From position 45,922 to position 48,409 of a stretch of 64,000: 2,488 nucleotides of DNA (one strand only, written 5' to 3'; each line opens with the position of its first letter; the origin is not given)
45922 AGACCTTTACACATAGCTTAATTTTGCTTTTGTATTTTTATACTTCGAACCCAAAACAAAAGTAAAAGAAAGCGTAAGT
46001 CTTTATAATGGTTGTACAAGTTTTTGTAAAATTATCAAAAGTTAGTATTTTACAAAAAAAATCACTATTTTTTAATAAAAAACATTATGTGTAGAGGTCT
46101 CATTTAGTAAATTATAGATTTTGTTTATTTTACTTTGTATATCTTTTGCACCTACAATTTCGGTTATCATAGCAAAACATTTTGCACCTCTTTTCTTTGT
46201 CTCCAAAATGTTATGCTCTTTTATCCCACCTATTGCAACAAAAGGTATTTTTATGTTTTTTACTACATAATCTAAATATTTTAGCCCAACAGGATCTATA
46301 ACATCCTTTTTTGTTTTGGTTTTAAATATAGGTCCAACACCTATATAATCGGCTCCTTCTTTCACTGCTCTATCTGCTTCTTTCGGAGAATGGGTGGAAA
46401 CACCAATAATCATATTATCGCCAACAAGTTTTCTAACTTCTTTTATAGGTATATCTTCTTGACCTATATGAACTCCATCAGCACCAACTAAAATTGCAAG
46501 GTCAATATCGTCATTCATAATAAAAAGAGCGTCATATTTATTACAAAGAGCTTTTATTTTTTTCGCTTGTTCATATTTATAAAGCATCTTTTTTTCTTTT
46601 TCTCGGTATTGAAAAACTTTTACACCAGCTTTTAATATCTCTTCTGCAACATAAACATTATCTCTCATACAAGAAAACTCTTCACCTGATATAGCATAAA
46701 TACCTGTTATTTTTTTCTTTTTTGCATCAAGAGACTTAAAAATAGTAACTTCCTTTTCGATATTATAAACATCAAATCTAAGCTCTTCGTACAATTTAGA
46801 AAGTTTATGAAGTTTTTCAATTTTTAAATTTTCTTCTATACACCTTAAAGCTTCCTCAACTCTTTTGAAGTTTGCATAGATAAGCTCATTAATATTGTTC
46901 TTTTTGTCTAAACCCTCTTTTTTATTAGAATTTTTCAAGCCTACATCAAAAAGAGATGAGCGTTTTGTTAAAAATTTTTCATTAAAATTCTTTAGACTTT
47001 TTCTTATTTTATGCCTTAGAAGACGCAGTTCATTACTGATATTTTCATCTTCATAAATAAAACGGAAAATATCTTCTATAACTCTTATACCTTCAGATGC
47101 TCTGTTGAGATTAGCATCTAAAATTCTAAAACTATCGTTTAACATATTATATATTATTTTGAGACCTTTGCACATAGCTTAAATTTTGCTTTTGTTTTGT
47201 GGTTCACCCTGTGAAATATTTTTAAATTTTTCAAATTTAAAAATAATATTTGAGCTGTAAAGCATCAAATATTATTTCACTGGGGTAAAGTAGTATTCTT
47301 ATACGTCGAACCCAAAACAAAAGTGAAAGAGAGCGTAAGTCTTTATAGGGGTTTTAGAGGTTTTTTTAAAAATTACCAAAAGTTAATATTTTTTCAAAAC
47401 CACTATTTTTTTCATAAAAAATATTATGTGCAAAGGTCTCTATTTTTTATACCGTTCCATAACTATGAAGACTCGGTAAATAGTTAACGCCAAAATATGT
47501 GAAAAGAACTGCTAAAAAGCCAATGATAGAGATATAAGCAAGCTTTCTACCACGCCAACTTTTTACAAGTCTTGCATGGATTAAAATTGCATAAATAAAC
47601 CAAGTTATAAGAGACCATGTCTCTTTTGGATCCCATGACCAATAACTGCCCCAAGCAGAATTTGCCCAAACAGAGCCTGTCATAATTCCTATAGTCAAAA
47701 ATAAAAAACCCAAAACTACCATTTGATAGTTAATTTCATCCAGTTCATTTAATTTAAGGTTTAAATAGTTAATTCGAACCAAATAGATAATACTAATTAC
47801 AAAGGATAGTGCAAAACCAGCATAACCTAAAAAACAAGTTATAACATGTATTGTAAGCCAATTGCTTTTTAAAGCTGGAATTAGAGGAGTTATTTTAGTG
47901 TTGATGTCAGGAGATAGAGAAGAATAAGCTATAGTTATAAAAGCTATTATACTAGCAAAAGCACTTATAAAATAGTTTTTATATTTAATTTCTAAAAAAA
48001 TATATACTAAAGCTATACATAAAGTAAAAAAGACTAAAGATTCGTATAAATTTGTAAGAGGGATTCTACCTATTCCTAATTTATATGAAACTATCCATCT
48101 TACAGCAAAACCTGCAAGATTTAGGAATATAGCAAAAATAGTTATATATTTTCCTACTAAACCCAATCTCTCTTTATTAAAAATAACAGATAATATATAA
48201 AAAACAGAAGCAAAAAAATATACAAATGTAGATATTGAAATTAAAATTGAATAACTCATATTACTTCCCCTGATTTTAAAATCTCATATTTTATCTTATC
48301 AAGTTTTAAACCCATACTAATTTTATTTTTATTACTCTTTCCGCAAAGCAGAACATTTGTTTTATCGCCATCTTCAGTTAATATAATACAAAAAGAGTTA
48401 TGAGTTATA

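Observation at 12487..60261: Very dense, structured MITE-like family with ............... termini (12 loci in 48 kb)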

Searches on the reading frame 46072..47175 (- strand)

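Call 11: search_protein_families(library=ncbifam, proteins=[window:46072-47175:-])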
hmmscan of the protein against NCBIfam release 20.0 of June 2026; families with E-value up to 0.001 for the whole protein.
window:46072-47175:- (367 aa): 15 families
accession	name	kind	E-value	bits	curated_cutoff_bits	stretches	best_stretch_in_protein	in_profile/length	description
NF002727.0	PRK02615.1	equivalog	6.3e-104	347.5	335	1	14-360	13-347/349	thiamine phosphate synthase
TIGR00693.1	thiE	equivalog_domain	2.6e-63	212.9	145.1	1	159-352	2-196/197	thiamine phosphate synthase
NF000736.0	PRK00043.2-3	equivalog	2.1e-36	125.3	227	1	179-357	22-205/207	thiamine phosphate synthase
NF000734.0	PRK00043.1-5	equivalog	2.7e-31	108.8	252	1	167-352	6-192/201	thiamine phosphate synthase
NF005819.0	PRK07695.1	equivalog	5e-30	104.7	251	1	182-361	25-201/205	thiazole tautomerase TenI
NF002904.0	PRK03512.1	equivalog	7e-30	104.1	231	1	172-358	20-207/211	thiamine phosphate synthase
NF008933.0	PRK12290.1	equivalog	2.6e-26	92.5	516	1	171-361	217-416/438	thiamine phosphate synthase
NF000740.0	PRK00043.3-4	equivalog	6.2e-26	91.2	202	1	159-357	9-214/218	thiamine phosphate synthase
NF006530.0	PRK08999.1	equivalog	2.7e-23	82.5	245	1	159-340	133-312/315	Nudix family hydrolase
NF007070.0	PRK09517.1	equivalog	3e-23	82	761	1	176-357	24-214/755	multifunctional thiamine-phosphate pyrophosphorylase/synthase/phosphomethylpyrimidine kinase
NF000741.0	PRK00043.3-5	equivalog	8.7e-17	61.5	350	1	219-353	69-210/217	thiamine phosphate synthase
NF000738.0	PRK00043.3-1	equivalog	2e-15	57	445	1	232-349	88-207/221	thiamine phosphate synthase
NF005080.0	PRK06512.1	equivalog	2.4e-09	37.3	218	1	201-361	57-217/222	thiamine phosphate synthase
NF009621.0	PRK13125.1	equivalog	1.6e-06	27.7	234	1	244-292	176-226/244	tryptophan synthase subunit alpha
NF003198.0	PRK04169.1-2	subfamily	0.00017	20.8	247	0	244-289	189-234/249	geranylgeranylglyceryl/heptaprenylglyceryl phosphate synthase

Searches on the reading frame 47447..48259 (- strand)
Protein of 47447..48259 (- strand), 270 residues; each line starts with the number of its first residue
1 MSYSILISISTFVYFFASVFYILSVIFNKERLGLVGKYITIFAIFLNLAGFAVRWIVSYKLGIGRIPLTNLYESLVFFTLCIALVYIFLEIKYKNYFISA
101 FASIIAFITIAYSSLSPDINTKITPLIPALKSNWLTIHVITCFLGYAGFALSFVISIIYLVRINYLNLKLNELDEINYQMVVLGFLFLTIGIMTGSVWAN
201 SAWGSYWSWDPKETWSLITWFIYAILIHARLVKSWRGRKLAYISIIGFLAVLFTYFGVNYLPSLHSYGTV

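Call 11: search_protein_families(library=ncbifam, proteins=[window:47447-48259:-])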
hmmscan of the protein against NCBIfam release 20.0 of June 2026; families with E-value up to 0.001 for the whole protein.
window:47447-48259:- (270 aa): 5 families
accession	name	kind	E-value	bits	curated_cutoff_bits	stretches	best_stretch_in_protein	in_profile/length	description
TIGR03144.1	cytochr_II_ccsB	equivalog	1.1e-76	258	187.6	2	169-268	152-252/252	c-type cytochrome biogenesis protein CcsB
TIGR03145.1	cyt_nit_nrfE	subfamily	5.9e-14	51.7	927.3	1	100-251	135-283/631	heme lyase NrfEFG subunit NrfE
TIGR00353.1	nrfE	subfamily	2.3e-13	49.9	569.05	1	100-257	83-237/578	heme lyase CcmF/NrfE family subunit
TIGR01191.1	ccmC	subfamily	9.3e-12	45.2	186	1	135-268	13-143/184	heme ABC transporter permease CcmC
NF007691.0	PRK10369.1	subfamily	1.2e-09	37.5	394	1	125-257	161-291/573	heme lyase NrfEFG subunit NrfE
